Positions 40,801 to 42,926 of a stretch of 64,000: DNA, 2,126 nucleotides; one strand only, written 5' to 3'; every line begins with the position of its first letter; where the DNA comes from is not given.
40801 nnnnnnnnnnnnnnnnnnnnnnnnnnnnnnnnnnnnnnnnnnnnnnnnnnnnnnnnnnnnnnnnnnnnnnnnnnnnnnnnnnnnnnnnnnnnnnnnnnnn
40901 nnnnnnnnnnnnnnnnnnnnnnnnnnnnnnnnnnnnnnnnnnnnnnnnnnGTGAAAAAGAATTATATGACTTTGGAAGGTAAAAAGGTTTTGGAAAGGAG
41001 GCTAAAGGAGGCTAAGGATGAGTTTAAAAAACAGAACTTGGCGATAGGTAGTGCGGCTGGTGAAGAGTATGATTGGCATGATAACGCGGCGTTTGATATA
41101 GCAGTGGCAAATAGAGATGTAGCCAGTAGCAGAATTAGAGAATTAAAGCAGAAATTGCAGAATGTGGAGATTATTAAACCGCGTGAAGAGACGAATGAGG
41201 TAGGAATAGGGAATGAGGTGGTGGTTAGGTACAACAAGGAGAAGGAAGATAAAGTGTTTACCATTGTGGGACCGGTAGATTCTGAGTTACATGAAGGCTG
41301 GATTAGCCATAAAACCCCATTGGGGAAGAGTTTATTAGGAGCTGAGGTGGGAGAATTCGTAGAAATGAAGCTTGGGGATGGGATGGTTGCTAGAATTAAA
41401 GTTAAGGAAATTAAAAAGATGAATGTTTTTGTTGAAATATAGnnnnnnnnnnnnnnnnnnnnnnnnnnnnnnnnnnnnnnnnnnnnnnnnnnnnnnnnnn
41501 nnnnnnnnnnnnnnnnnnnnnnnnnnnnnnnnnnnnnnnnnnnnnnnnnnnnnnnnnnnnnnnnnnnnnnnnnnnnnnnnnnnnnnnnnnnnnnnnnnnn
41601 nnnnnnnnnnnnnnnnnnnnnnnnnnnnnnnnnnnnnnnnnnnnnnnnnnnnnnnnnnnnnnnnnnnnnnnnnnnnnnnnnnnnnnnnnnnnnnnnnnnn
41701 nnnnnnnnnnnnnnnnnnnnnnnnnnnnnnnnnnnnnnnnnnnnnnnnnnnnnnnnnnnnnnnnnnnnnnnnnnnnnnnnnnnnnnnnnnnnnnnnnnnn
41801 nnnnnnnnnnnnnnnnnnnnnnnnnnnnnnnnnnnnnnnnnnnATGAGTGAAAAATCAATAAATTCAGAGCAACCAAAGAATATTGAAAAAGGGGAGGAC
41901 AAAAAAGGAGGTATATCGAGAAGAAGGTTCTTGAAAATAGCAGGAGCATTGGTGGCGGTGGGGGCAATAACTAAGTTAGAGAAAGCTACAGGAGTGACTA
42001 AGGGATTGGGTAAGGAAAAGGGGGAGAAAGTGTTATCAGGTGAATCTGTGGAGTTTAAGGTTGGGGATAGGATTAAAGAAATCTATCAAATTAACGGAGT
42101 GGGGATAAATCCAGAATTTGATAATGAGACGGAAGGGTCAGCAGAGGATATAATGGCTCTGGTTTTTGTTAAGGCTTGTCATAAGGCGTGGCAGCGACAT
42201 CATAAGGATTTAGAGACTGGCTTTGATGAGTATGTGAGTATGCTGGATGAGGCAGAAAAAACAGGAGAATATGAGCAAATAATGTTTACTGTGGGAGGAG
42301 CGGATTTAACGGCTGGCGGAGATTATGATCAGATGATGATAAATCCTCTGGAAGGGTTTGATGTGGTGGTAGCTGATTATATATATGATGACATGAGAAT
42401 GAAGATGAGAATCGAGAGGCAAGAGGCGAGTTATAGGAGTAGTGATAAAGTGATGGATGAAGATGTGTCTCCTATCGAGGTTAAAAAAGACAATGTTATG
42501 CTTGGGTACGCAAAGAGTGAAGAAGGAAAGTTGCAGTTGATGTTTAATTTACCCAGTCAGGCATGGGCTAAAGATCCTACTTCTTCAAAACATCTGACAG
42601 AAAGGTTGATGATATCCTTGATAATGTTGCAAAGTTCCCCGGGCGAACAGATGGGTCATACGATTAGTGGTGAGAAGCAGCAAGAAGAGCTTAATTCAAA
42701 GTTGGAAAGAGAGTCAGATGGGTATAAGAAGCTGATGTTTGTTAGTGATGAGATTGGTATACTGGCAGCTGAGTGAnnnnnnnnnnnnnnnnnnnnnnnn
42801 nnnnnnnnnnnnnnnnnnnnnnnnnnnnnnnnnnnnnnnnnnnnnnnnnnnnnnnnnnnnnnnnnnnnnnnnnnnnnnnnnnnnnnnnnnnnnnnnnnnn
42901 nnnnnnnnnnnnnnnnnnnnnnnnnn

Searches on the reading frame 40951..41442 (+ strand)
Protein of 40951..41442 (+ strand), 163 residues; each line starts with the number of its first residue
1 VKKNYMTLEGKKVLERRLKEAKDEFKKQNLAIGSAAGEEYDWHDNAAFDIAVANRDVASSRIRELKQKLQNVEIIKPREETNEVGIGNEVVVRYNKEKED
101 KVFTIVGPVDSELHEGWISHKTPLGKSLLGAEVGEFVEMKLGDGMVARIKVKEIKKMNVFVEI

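Call 7: search_protein_families(library=pfam, proteins=[window:40951-41442:+], max_evalue=0.01)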
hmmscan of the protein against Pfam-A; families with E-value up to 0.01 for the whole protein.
window:40951-41442:+ (163 aa): 2 families
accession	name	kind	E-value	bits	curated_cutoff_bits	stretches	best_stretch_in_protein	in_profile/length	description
PF01272.25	GreA_GreB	-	1.8e-18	66.7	26.9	1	81-155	3-76/77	Transcription elongation factor, GreA/GreB, C-term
PF03449.20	GreA_GreB_N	-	1.3e-06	29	24.5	1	4-74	1-71/71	Transcription elongation factor, N-terminal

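Call 25: find_homologous_proteins(query=window:40951-41439:+, max_evalue=1e-10)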
Query seq(163 aa) (163 aa): 3 proteins with E <= 1e-10 among 57 candidates.
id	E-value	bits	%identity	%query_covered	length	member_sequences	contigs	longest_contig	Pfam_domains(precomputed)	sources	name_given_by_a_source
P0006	6.9e-95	333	100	97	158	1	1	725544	PF01272.26,PF03449.21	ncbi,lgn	-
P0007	9.6e-32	128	47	85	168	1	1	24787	PF01272.26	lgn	-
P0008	3.4e-25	107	45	83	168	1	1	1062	PF01272.26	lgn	-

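Call 26: find_encoding_contigs(protein=P0007, flank=10000, max_places=5)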
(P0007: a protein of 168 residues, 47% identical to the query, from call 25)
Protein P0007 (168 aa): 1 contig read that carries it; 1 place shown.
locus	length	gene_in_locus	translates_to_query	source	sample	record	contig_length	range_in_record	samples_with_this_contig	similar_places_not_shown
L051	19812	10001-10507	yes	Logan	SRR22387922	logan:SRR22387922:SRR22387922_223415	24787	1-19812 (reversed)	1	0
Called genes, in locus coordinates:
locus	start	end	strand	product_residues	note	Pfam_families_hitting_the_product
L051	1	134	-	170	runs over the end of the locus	PF05866:RusA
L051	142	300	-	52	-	-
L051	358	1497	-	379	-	PF01420:Methylase_S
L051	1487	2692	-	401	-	-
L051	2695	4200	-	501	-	PF12161:HsdM_N, PF02384:N6_Mtase, PF07669:Eco57I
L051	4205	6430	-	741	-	PF13588:HSDR_N_2 (weak), PF04313:HSDR_N (weak), PF00270:DEAD, PF04851:ResIII, PF18766:SWI2_SNF2, PF00271:Helicase_C, PF08463:EcoEI_R_C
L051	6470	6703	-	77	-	-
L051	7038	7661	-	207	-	PF00300:His_Phos_1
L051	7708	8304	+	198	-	PF00300:His_Phos_1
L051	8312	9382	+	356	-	PF04229:GrpB, PF13419:HAD_2, PF00702:Hydrolase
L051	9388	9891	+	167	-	PF00293:NUDIX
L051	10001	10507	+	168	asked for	PF01272:GreA_GreB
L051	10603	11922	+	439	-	-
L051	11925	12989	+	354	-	-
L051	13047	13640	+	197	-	PF01928:CYTH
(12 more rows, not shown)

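Call 33: find_encoding_contigs(protein=P0008, flank=3000, max_places=5)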
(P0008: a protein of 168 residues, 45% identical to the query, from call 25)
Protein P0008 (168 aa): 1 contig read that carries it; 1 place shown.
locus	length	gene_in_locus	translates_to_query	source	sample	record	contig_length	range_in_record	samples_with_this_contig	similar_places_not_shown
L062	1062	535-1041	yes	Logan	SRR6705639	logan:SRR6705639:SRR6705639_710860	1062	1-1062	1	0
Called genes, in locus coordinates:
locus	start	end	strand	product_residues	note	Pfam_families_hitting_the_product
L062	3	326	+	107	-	?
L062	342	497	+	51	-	-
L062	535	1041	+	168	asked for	PF01272:GreA_GreB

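Call 79: find_encoding_contigs(protein=P0006, flank=1000, max_places=3)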
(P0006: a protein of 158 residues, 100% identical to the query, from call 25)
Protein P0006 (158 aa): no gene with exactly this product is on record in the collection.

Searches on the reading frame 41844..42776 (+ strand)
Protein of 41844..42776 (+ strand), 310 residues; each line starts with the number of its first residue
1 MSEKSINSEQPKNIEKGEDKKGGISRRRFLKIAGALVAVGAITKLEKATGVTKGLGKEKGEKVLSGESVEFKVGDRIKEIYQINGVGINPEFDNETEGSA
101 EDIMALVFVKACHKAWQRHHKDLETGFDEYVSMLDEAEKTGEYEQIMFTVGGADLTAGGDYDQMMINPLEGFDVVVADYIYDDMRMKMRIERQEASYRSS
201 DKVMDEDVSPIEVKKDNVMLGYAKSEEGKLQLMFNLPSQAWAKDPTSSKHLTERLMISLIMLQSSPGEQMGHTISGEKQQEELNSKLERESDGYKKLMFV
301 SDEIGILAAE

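Call 7: search_protein_families(library=pfam, proteins=[window:41844-42776:+], max_evalue=0.01)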
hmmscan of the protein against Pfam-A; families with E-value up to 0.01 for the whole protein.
window:41844-42776:+ (310 aa): 1 family
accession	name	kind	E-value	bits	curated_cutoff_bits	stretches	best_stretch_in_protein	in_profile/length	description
PF10518.14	TAT_signal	-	0.00017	21.8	22.7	1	24-42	2-20/21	TAT (twin-arginine translocation) pathway signal sequence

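Call 15: find_encoding_contigs(protein=window:41844-42776:+, flank=3000, max_places=10)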
Protein window:41844-42776:+ (310 aa): no gene with exactly this product is on record in the collection.

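Call 16: find_homologous_proteins(query=window:41844-42776:+, max_evalue=0.001)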
Query window:41844-42776:+ (310 aa): 2 proteins with E <= 0.001 among 1658 candidates.
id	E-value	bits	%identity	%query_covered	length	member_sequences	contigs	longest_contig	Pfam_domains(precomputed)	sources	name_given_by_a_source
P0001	8.5e-198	673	100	100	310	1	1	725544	-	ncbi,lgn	-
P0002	1.4e-81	292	49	95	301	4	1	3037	-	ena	-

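Call 17: find_encoding_contigs(protein=P0001, flank=3000, max_places=10)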
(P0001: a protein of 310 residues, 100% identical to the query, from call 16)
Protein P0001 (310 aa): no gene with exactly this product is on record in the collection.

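Call 18: find_encoding_contigs(protein=P0002, flank=5000, max_places=10)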
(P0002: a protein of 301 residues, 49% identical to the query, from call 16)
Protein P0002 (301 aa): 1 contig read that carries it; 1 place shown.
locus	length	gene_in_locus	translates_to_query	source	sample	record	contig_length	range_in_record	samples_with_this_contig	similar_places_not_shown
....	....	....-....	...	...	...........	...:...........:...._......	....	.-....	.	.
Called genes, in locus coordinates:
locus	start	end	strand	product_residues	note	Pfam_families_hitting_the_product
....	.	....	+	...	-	?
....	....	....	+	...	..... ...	-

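Call 20: list_cluster_members(proteins=[P0001, P0002])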
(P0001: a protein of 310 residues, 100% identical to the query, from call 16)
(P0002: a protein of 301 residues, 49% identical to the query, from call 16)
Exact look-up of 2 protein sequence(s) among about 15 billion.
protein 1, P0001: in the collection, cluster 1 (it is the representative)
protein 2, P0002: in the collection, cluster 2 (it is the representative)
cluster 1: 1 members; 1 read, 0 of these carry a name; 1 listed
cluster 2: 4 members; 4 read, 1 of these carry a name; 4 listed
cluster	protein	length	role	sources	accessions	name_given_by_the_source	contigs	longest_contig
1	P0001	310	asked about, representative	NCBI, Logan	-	-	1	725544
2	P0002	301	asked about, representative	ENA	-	-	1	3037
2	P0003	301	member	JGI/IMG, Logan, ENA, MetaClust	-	\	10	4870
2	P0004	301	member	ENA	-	-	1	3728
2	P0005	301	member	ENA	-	-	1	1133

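Call 27: find_encoding_contigs(protein=P0003, flank=5000, max_places=10)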
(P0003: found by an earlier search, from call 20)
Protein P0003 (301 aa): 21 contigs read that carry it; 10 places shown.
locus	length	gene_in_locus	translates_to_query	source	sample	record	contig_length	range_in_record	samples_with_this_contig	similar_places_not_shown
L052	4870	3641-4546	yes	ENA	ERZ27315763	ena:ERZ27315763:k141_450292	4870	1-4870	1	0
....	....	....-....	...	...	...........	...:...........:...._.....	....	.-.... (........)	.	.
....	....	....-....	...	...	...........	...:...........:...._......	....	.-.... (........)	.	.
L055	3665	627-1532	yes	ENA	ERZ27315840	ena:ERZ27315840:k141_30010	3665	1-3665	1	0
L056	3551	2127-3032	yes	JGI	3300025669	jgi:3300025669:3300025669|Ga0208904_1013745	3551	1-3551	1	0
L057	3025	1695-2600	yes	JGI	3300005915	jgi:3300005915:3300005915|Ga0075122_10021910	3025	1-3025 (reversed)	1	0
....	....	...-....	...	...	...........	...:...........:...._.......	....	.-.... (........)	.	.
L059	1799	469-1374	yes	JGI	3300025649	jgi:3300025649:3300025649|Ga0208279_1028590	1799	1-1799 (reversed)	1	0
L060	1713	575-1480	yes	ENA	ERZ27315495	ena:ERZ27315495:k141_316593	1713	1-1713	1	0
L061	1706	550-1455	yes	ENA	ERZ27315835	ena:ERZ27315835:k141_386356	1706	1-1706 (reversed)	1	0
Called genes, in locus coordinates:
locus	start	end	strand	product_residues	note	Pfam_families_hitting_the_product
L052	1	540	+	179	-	?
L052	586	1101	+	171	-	-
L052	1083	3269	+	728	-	-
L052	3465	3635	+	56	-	-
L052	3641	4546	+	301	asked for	-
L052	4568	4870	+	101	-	?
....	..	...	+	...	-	-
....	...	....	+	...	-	-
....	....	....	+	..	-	-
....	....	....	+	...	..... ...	-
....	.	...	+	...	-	?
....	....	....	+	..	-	-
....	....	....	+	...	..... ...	-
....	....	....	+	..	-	-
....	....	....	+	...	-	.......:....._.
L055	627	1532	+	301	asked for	-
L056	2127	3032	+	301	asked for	-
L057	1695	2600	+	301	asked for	-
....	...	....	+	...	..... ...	-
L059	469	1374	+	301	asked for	-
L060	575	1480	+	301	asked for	-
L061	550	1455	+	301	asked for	-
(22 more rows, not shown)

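Call 56: search_protein_families(library=ncbifam, proteins=[window:41844-42776:+], max_evalue=0.01)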
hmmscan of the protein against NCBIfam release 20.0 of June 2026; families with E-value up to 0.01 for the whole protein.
window:41844-42776:+ (310 aa): 1 family
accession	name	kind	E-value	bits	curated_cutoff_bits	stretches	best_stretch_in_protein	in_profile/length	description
TIGR01409.1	TAT_signal_seq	domain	0.0061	16.9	16.7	1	24-42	1-19/29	twin-arginine translocation signal domain-containing protein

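Call 62: search_protein_representatives(protein=window:41844-42776:+)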
Query: 310 residues. Proteins with E-value up to 0.001 (for the whole library): 5; up to 1e-10: 3; up to 1e-30: 2. The best 5 are listed.
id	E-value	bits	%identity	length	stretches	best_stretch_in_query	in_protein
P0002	4.4e-82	291.9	51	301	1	18-309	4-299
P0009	7.5e-57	209.2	39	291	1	19-309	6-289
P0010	1.2e-13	67.3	26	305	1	17-308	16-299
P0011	8.1e-06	41.7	29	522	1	66-247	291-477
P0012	2.2e-05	40.3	30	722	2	70-178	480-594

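Call 63: find_encoding_contigs(protein=P0009, flank=5000, max_places=6)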
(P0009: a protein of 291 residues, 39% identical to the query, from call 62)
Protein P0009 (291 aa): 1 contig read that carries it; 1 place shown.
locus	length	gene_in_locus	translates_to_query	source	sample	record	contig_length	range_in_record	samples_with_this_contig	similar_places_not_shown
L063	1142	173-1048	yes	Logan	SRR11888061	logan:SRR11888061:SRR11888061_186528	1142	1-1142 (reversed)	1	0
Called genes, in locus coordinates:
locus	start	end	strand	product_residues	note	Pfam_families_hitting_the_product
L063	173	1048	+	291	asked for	-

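Call 64: find_encoding_contigs(protein=P0010, flank=5000, max_places=6)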
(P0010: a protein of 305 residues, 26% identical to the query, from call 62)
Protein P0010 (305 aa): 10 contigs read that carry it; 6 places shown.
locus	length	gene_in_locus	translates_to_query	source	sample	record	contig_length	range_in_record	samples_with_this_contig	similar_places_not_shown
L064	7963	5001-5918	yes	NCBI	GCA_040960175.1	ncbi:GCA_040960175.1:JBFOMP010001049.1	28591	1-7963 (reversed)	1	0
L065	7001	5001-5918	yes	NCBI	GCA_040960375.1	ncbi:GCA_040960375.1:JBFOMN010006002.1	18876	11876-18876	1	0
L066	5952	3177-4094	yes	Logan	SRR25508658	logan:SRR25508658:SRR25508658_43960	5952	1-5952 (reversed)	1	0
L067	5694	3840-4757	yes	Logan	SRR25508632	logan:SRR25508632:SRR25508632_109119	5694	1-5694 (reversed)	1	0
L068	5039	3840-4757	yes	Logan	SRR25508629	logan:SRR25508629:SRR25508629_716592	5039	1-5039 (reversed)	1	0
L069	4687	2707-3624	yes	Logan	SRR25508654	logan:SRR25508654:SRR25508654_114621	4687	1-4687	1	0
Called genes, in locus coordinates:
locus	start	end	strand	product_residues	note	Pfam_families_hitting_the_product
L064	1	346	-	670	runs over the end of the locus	PF09586:YfhO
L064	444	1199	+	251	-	-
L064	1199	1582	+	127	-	-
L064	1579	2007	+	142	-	PF07963:N_methyl (weak)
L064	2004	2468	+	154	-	PF07963:N_methyl (weak)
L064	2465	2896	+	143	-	-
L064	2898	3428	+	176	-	PF07963:N_methyl (weak)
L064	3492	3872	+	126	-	-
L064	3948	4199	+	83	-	PF15919:HicB_lk_antitox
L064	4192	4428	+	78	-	PF07927:HicA_toxin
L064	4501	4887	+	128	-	-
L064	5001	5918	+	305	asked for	-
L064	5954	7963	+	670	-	?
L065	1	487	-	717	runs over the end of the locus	PF09586:YfhO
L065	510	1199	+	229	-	-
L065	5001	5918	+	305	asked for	-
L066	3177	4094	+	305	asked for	-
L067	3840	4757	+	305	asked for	-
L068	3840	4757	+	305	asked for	-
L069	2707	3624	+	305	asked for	-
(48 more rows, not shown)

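Call 74: predict_structure(alignment_id=A1)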
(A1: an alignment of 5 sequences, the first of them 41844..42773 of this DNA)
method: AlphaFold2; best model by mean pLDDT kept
length: 310 residues; sequences in the alignment: 5
mean_pLDDT: 63.6   pTM: 0.66
mean pLDDT of the five models: 63.6, 58.3, 55.9, 53.4, 39.3
residues with pLDDT >= 90: 9; 70-90: 144; 50-70: 66; < 50: 91
segments of 3 or more residues with pLDDT < 50: 1-66, 153-158, 195-201, 204-210, 271-275
pLDDT, mean of each block of 10 residues (from residue 1): 32 32 28 29 35 35 52 88 88 77 78 78 72 75 70 47 75 83 69 52 47 68 79 81 80 84 63 53 70 69 83
secondary structure, 60 per line:
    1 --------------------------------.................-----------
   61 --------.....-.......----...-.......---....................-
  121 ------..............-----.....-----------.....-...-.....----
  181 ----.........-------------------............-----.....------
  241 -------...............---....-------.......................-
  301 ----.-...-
elements in order: H33-49 E69-73 H75-81 E86-88 H90-96 H100-119 H127-140 E146-150 E162-166 E172-176 E185-193 E213-224 E230-234 H248-262 H266-269 H277-298 E307-309

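Call 76: fold_search(model_id=the predicted structure, library=pdb)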
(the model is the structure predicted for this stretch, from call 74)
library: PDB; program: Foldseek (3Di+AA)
matches with E <= 10: 540; with E <= 0.001: 0
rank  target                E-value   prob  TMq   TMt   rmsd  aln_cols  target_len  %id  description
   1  8opp_A                2.1e-01  0.03  0.08  0.05  21.3       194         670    9  Structure of human terminal uridylyltransferase 7 (hTUT7/ZCCHC6) bound with pre-let7g miRNA and UTPalphaS (released 2024-07-24)
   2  7xsi_A                2.9e-01  0.08  0.11  0.21  15.9       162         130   15  SdnG, a Diels Alderase catalyzed the formation of norbornene skeleton in Sordarin biosynthetic pathway (released 2022-12-28)
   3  7xsi_B                3.2e-01  0.09  0.11  0.22  15.7       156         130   15  SdnG, a Diels Alderase catalyzed the formation of norbornene skeleton in Sordarin biosynthetic pathway (released 2022-12-28)
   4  6ukv_B                3.6e-01  0.08  0.14  0.18  19.9       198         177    9  STING C-terminal Domain Complexed with Non-cyclic Dinucleotide Compound 9 (released 2020-08-19)
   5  5cfr_A                3.6e-01  0.06  0.11  0.17  19.5       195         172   13  Crystal structure of anemone STING (Nematostella vectensis) in apo 'unrotated' closed conformation (released 2015-08-26)
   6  7sho                  4.3e-01  0.04  0.11  0.14  19.5       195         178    9  Crystal structure of hSTING in complex with c[2',3'-(ara-2'-G, ribo-3'-A)-MP] (RJ242) (released 2022-10-12)
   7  6ukw_B                5.4e-01  0.06  0.13  0.20  19.9       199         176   10  STING C-terminal Domain Complexed with Non-cyclic Dinucleotide Compound 10 (released 2020-08-19)
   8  8yi8_C                5.8e-01  0.08  0.11  0.21  15.4       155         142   14  The complex structure of SdnG with product (released 2025-10-22)
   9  4ksy                  5.8e-01  0.06  0.12  0.17  20.2       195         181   10  Crystal structure of STING in complex with cGAMP (released 2013-06-12)
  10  2v8q_A                6.1e-01  0.10  0.14  0.32  13.2       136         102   14  Crystal structure of the regulatory fragment of mammalian AMPK in complexes with AMP (released 2007-09-25)
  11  4f5d_A                6.1e-01  0.05  0.12  0.16  19.8       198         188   10  ERIS/STING in complex with ligand (released 2012-06-27)
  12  7kw1                  6.1e-01  0.04  0.13  0.20  20.3       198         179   10  Structure of hSTING in complex with novel carbocyclic pyrimidine CDN-3 (released 2021-06-02)
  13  6ukz_A                6.5e-01  0.06  0.13  0.19  19.7       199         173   10  STING C-terminal Domain Complexed with Non-cyclic Dinucleotide Compound 6 (released 2020-08-19)
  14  8wr4_B                6.5e-01  0.03  0.10  0.03  19.6       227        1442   12  Structure of CbCas9-PcrIIC1 complex bound to 62-bp DNA substrate (non-targeting complex) (released 2024-06-05)
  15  6wt7                  6.9e-01  0.04  0.11  0.11  20.8       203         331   10  Structure of a metazoan TIR-STING receptor from C. gigas in complex with 2',3'-cGAMP (released 2020-09-09)
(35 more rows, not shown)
